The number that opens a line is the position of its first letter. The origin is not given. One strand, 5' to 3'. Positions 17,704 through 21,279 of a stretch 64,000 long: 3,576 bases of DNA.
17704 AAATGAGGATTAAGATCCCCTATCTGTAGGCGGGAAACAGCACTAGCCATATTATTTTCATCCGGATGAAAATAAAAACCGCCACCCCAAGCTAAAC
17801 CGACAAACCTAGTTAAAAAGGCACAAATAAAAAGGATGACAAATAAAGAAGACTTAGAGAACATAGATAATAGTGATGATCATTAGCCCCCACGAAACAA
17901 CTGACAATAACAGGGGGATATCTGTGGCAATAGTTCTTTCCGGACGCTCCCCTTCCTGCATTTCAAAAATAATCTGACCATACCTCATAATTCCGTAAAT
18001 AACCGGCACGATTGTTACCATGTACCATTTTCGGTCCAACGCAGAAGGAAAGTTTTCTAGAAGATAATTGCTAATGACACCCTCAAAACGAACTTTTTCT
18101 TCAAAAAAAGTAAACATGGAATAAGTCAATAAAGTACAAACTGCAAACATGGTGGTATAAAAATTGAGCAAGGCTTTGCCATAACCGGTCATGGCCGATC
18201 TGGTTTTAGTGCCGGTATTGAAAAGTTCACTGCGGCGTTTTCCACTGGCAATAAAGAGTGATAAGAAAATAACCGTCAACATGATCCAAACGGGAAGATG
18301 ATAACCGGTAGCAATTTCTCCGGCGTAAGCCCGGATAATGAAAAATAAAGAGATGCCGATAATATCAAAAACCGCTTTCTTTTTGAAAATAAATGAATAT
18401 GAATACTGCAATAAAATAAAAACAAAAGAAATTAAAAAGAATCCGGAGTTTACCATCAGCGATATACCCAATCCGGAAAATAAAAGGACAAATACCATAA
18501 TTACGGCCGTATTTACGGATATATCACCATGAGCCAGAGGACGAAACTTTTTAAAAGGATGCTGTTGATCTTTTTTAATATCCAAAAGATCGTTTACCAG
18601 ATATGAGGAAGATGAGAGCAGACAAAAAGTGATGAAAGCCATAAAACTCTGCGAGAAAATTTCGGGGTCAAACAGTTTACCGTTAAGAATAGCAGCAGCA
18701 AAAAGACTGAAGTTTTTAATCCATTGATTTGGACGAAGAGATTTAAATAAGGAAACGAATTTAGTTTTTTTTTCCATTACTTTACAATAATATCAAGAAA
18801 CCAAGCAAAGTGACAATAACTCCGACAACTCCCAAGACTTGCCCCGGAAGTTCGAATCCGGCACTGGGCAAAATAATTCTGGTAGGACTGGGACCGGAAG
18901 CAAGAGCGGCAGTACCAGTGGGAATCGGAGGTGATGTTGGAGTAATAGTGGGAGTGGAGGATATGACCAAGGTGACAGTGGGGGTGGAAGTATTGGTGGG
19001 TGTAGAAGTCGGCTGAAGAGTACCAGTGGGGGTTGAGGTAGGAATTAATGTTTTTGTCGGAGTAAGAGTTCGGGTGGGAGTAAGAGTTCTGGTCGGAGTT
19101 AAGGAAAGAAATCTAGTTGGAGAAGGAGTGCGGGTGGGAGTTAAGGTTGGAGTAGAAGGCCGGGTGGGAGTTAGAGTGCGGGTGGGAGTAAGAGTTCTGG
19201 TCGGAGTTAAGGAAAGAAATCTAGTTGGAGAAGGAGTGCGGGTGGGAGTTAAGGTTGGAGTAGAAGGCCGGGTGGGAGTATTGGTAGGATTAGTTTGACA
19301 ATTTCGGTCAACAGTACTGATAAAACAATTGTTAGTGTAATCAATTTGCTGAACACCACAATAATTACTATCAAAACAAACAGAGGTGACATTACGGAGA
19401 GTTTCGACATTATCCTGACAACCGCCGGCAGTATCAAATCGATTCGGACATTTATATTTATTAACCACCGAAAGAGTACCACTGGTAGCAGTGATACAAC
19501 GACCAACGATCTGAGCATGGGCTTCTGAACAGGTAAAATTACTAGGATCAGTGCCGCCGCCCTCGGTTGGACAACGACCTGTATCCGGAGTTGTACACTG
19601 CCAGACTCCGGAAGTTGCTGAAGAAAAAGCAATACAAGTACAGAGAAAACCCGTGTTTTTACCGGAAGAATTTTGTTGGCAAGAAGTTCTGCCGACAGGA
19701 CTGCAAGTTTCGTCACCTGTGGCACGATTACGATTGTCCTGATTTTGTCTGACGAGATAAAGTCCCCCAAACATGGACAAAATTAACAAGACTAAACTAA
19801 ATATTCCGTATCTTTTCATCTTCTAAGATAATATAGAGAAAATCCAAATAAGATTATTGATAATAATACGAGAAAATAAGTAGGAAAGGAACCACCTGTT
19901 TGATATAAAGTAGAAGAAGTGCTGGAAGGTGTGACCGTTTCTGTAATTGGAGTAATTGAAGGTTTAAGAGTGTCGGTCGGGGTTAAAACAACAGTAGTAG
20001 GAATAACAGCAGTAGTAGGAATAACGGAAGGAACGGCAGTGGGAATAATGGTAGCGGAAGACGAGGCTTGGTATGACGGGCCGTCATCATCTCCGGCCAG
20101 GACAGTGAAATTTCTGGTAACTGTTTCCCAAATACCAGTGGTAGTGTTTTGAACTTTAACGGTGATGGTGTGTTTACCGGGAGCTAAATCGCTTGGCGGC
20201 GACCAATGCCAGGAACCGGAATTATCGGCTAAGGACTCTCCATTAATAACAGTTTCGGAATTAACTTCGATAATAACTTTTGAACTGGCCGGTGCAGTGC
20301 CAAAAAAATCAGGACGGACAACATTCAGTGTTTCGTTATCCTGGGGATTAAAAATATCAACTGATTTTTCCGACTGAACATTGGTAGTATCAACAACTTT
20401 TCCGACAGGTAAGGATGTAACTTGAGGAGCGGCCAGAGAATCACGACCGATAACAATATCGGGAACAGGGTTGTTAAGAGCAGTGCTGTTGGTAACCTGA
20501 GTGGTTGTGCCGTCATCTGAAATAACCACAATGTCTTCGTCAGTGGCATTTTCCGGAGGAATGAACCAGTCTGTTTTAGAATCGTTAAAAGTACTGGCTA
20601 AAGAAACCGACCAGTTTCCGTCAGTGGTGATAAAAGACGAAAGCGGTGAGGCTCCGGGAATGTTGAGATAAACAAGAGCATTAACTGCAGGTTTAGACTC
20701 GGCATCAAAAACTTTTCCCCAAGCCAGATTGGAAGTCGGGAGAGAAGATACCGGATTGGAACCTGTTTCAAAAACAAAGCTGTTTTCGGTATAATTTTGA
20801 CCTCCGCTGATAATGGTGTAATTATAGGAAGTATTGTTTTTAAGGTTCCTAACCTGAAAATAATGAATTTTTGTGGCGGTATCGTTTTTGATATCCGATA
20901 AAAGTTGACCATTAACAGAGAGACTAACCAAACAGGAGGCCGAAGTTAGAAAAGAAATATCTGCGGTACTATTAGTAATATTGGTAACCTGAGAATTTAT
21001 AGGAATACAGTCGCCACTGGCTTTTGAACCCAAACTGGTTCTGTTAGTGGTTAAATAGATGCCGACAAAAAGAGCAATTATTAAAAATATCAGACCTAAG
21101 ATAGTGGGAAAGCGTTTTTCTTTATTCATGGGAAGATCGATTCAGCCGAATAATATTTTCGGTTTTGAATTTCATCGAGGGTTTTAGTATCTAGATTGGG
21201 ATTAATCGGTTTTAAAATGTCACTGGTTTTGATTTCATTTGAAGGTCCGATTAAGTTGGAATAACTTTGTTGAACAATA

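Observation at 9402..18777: Polyprenyl-phosphate-sugar envelope glycosylation locus resembling the mycobacterial DPA pathway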

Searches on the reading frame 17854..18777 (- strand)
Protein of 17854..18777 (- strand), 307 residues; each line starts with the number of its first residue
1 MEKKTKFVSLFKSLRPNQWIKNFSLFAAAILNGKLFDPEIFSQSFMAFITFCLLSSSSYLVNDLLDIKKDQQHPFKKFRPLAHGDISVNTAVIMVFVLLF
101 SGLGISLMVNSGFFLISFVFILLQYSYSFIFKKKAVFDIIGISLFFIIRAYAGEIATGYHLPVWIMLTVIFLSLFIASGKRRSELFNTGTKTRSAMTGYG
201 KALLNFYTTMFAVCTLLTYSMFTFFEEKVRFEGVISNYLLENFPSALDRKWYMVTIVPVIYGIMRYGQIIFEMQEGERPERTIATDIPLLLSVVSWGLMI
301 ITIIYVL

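Call 6: search_protein_families(library=pfam, proteins=[window:17854-18777:-], max_evalue=0.01)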
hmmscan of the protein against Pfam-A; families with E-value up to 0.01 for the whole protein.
window:17854-18777:- (307 aa): 1 family
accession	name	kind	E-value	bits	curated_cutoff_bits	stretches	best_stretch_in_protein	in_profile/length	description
PF01040.23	UbiA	-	3.4e-25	89.2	34.2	1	25-219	6-204/250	UbiA prenyltransferase family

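Call 7: search_protein_families(library=ncbifam, proteins=[window:17854-18777:-], max_evalue=0.01)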
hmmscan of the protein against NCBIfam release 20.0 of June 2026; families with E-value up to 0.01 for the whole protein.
window:17854-18777:- (307 aa): 21 families
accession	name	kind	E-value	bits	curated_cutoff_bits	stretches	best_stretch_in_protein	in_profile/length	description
NF008978.0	PRK12324.1-4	equivalog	4.8e-63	213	207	1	8-306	33-321/322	decaprenyl-phosphate phosphoribosyltransferase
NF008977.0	PRK12324.1-2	equivalog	1.1e-53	182.6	234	1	8-305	3-288/297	decaprenyl-phosphate phosphoribosyltransferase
NF008976.0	PRK12324.1-1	equivalog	5.2e-51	173.9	474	1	9-299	20-298/306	decaprenyl-phosphate phosphoribosyltransferase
NF006088.0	PRK08238.1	equivalog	3.1e-49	167.9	351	1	3-199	188-384/482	UbiA family prenyltransferase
NF009523.0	PRK12884.1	equivalog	5.7e-10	38.8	269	1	26-171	24-165/279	prenyltransferase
TIGR01475.1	ubiA_other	subfamily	5.9e-09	35.8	180.8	1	41-174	35-169/282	UbiA-like polyprenyltransferase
TIGR01474.1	ubiA_proteo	equivalog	6.8e-09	35.6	275.45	1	51-137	50-135/282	4-hydroxybenzoate octaprenyltransferase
NF035940.1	prenyl_rel_EboC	equivalog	9.4e-08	31.8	250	1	40-140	38-135/292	UbiA-like protein EboC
NF009609.0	PRK13106.1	equivalog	2.5e-07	30.4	349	1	3-157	11-163/301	prenyltransferase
TIGR01473.1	cyoE_ctaB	equivalog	7.9e-07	29.1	210.3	1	24-172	18-169/281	heme o synthase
NF005742.0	PRK07566.1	equivalog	9.8e-07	28.2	313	1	14-171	35-197/315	chlorophyll synthase ChlG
NF009514.0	PRK12873.1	equivalog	1.9e-06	27.5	246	1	53-112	58-117/297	4-hydroxybenzoate polyprenyltransferase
NF041585.1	MqnP_Cj_Hp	exception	5.6e-06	26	375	1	25-172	21-169/281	menaquinone biosynthesis prenyltransferase MqnP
NF009521.0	PRK12882.1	equivalog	1.1e-05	24.8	296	1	25-142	24-137/280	geranylgeranylglycerol-phosphate geranylgeranyltransferase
TIGR01476.1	chlor_syn_BchG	subfamily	1.6e-05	24.5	212.3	1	16-129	9-124/283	(bacterio)chlorophyll synthase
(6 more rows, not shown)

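Call 14: find_homologous_proteins(query=window:17854-18777:-)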
Query window:17854-18777:- (307 aa): 2261 proteins with E <= 0.001 among 4470 candidates; the best 120 are listed.
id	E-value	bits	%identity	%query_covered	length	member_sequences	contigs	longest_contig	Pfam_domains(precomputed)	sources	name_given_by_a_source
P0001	1.0e-194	663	100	100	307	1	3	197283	PF01040.24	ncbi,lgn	-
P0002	5.2e-173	592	85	100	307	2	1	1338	PF01040.24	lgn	-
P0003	5.0e-163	559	81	100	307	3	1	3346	PF01040.24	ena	-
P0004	6.9e-159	546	81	100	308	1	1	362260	PF01040.24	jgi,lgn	jgi:decaprenyl-phosphate phosphoribosyltransferase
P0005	1.9e-156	538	78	100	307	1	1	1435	PF01040.24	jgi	jgi:decaprenyl-phosphate phosphoribosyltransferase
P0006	2.0e-156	538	79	100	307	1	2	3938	PF01040.24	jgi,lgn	-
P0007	2.6e-156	537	76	100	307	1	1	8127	PF01040.24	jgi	jgi:decaprenyl-phosphate phosphoribosyltransferase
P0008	1.9e-155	535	79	100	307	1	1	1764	PF01040.24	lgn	-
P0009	3.1e-155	534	78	100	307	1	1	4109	PF01040.24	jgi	jgi:4-hydroxybenzoate polyprenyltransferase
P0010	5.5e-155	533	78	100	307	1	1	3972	PF01040.24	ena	-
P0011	2.8e-154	531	78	100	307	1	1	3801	PF01040.24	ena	-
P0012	4.2e-154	530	76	100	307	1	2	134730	PF01040.24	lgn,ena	-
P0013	2.0e-153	528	79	98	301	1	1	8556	PF01040.24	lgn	-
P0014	4.2e-153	527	75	100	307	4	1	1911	PF01040.24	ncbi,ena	-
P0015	8.8e-153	526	77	100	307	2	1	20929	PF01040.24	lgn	-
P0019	6.5e-151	520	76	100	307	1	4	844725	PF01040.24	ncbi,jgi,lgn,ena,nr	ncbi:MAG TPA: decaprenyl-phosphate phosphoribosyltransferase [Candidatus Woesebacteria bacterium]|nr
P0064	1.1e-143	496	72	99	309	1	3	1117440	PF01040.24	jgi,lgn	jgi:4-hydroxybenzoate polyprenyltransferase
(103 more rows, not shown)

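Call 15: find_encoding_contigs(protein=P0019, flank=10000, max_places=2)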
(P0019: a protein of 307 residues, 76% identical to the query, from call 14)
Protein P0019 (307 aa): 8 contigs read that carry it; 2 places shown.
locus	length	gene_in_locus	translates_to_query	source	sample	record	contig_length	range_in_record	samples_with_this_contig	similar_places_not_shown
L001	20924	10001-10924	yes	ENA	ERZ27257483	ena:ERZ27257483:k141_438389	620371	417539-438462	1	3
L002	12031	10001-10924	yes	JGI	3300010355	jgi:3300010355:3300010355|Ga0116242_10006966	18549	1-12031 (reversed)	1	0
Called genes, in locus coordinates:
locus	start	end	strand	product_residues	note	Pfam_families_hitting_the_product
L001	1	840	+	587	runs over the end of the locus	PF13385:Laminin_G_3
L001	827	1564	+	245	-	PF00763:THF_DHG_CYH, PF02882:THF_DHG_CYH_C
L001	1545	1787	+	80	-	-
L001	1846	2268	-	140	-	PF04480:DUF559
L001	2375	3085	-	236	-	PF01026:TatD_DNase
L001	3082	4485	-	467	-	PF00133:tRNA-synt_1, PF01406:tRNA-synt_1e (weak), PF09334:tRNA-synt_1g, PF00133:tRNA-synt_1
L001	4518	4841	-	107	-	-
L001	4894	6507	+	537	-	PF03023:MurJ, PF01554:MatE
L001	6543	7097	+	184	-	PF05137:PilN (weak)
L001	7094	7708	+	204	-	PF04350:PilO (faint)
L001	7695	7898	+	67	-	-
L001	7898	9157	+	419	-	PF13620:CarboxypepD_reg (faint)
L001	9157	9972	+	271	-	-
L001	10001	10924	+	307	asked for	PF01040:UbiA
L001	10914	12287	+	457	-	-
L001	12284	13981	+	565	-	PF13231:PMT_2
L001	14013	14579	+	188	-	PF01569:PAP2, PF14378:PAP2_3 (weak), PF14360:PAP2_C (weak)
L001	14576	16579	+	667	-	PF10060:DUF2298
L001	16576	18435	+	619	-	PF00580:UvrD-helicase, PF13245:AAA_19, PF13361:UvrD_C, PF13538:UvrD_C_2 (weak)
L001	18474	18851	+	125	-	PF05635:23S_rRNA_IVP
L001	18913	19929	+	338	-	PF02388:FemAB, PF13480:Acetyltransf_6, PF02388:FemAB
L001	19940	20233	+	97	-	PF02686:GatC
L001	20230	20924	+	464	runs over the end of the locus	PF01425:Amidase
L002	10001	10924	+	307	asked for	PF01040:UbiA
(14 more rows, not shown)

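Call 16: find_encoding_contigs(protein=P0064, flank=10000, max_places=2)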
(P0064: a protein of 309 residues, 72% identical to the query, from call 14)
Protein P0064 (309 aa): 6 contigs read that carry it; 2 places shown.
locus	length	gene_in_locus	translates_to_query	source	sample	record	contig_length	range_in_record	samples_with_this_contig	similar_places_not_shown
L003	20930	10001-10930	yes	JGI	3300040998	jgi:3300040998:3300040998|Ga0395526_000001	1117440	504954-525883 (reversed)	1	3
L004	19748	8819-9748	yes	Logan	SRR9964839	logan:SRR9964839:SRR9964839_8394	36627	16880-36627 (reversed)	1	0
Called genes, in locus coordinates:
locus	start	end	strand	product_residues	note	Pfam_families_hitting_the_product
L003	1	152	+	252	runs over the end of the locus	PF00557:Peptidase_M24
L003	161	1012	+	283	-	PF00763:THF_DHG_CYH, PF02882:THF_DHG_CYH_C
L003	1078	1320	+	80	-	PF13192:Thioredoxin_3 (weak)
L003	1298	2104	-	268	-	PF01026:TatD_DNase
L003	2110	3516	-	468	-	PF00133:tRNA-synt_1, PF01406:tRNA-synt_1e, PF09334:tRNA-synt_1g, PF00133:tRNA-synt_1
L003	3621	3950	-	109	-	PF01649:Ribosomal_S20p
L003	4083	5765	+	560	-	PF03023:MurJ, PF01554:MatE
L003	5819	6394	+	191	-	-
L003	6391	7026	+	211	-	-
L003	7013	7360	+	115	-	-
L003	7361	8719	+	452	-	-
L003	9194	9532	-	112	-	-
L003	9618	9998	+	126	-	-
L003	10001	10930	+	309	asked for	PF01040:UbiA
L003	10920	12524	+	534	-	PF02366:PMT (weak)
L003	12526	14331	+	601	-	PF02366:PMT (weak), PF13231:PMT_2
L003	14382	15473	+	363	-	PF04015:DUF362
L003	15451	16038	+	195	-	PF01569:PAP2, PF14378:PAP2_3, PF14360:PAP2_C (weak)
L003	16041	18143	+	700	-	PF10060:DUF2298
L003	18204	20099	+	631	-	PF00580:UvrD-helicase, PF13245:AAA_19, PF13604:AAA_30 (faint), PF01443:Viral_helicase1 (faint), PF13361:UvrD_C, PF13538:UvrD_C_2 (faint)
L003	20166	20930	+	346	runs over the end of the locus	PF02388:FemAB, PF13480:Acetyltransf_6, PF02388:FemAB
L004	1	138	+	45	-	?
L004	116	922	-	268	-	PF01026:TatD_DNase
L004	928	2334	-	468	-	PF00133:tRNA-synt_1, PF01406:tRNA-synt_1e, PF09334:tRNA-synt_1g, PF00133:tRNA-synt_1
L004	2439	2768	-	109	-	PF01649:Ribosomal_S20p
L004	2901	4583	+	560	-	PF03023:MurJ, PF01554:MatE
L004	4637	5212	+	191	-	-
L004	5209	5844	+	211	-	-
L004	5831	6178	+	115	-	-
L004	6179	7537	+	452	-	-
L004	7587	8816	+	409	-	-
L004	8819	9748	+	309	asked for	PF01040:UbiA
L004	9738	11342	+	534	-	PF02366:PMT (weak)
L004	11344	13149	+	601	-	PF02366:PMT (weak), PF13231:PMT_2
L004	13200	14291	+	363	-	PF04015:DUF362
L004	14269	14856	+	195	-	PF01569:PAP2, PF14378:PAP2_3, PF14360:PAP2_C (weak)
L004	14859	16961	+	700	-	PF10060:DUF2298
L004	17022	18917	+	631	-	PF00580:UvrD-helicase, PF13245:AAA_19, PF13604:AAA_30 (faint), PF01443:Viral_helicase1 (faint), PF13361:UvrD_C, PF13538:UvrD_C_2 (faint)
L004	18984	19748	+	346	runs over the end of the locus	PF02388:FemAB, PF13480:Acetyltransf_6, PF02388:FemAB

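Call 17: search_solved_structures(query=window:17854-18777:-, max_evalue=0.01, show_alignments=2)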
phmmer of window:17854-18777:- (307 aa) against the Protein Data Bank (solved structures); distinct sequences matched with E-value up to 0.01: 6.
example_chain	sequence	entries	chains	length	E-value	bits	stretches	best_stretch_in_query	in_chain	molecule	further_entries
8j8j_D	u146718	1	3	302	3.4e-39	138.2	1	9-226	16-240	Decaprenyl-phosphate phosphoribosyltransferase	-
8j8k_A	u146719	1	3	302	2.7e-29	105.7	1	9-226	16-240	Decaprenyl-phosphate phosphoribosyltransferase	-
4tq3_A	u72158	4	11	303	1.7e-07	34.2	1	12-231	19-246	Prenyltransferase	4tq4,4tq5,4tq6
6m31_A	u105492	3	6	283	6.8e-05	25.6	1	35-217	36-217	Digeranylgeranylglyceryl phosphate synthase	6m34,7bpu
9sas_C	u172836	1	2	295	0.00038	23.2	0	15-107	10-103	Chlorophyll a synthase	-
9sau_C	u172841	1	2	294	0.00039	23.1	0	15-108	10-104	Chlorophyll a synthase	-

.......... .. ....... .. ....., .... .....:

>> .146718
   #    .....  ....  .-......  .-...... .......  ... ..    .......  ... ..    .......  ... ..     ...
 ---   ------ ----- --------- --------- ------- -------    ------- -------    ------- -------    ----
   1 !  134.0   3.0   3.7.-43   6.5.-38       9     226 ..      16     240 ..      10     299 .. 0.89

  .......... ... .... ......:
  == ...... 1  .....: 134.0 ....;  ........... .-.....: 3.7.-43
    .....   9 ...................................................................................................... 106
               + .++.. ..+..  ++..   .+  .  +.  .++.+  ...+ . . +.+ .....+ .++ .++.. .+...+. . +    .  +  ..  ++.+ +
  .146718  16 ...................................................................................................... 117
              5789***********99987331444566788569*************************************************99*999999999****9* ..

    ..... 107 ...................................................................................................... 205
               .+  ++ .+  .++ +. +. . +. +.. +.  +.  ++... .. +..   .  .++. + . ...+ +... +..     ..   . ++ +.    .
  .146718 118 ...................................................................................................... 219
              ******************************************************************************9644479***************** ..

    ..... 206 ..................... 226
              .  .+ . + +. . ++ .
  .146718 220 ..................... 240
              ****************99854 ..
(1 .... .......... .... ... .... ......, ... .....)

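Call 62: search_protein_families(library=ncbifam, proteins=[L003:14382-15473:+], max_evalue=0.01)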
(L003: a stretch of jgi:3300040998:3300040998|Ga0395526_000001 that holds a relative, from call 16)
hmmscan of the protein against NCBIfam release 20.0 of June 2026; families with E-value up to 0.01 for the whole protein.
L003:14382-15473:+ (363 aa): 1 family
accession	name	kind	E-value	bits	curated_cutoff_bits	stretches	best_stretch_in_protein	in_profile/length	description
NF052623.1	Npun_F2552_fam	equivalog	4e-09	36.3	500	1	143-268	137-265/314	Npun_F2552 family protein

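Call 81: list_cluster_members(proteins=[P0001, P0241, P0121])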
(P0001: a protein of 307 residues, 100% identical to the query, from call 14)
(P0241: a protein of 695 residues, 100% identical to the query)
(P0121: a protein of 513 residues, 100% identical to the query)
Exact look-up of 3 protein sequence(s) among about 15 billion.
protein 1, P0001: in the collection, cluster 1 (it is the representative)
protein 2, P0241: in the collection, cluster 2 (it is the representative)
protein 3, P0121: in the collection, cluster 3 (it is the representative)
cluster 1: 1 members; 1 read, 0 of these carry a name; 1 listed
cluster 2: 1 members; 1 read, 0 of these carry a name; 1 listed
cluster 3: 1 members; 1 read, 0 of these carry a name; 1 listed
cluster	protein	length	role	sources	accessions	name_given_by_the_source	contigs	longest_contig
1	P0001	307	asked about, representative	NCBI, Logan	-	-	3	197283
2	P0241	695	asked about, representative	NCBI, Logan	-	-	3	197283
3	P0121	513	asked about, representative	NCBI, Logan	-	-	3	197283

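Call 82: find_encoding_contigs(protein=P0001, flank=2000, max_places=3)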
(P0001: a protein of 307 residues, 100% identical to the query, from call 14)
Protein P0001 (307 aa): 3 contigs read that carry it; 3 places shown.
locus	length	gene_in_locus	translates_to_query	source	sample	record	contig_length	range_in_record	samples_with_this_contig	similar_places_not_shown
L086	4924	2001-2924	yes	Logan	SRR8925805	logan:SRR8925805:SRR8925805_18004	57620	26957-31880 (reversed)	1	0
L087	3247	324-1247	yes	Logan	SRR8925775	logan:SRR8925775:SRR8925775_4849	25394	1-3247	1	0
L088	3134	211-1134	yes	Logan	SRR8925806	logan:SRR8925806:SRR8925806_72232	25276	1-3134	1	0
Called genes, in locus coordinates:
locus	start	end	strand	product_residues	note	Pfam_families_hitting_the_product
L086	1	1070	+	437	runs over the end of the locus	PF19077:Big_13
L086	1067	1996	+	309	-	-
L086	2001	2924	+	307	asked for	PF01040:UbiA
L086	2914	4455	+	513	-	PF02366:PMT, PF13231:PMT_2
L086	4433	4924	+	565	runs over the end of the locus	-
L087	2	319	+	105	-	?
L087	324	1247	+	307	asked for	PF01040:UbiA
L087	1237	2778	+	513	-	PF02366:PMT, PF13231:PMT_2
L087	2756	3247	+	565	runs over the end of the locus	-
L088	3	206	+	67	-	?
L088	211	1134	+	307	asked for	PF01040:UbiA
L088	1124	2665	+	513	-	PF02366:PMT, PF13231:PMT_2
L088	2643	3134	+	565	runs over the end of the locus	-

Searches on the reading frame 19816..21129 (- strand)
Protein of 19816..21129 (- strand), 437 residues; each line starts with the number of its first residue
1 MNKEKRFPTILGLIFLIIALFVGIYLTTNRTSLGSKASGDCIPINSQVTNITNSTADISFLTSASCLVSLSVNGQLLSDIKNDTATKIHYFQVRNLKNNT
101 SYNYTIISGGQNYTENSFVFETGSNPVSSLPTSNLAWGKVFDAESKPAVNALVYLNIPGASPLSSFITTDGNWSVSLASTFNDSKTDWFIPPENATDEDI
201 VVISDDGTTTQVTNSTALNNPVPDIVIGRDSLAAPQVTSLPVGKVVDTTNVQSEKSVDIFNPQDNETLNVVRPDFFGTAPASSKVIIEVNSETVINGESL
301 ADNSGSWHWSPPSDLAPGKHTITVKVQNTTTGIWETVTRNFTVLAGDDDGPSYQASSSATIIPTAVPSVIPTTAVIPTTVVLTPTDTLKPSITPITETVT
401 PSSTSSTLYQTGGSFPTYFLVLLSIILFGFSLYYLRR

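Call 6: search_protein_families(library=pfam, proteins=[window:19816-21129:-], max_evalue=0.01)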
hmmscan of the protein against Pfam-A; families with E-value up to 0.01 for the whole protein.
window:19816-21129:- (437 aa): 1 family
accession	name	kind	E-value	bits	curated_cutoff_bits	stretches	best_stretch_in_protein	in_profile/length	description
PF19077.6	Big_13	-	1.1e-07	32.7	27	1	263-330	19-87/102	Bacterial Ig-like domain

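Call 7: search_protein_families(library=ncbifam, proteins=[window:19816-21129:-], max_evalue=0.01)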
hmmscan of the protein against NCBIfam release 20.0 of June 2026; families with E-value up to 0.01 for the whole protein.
window:19816-21129:- (437 aa): 0 families
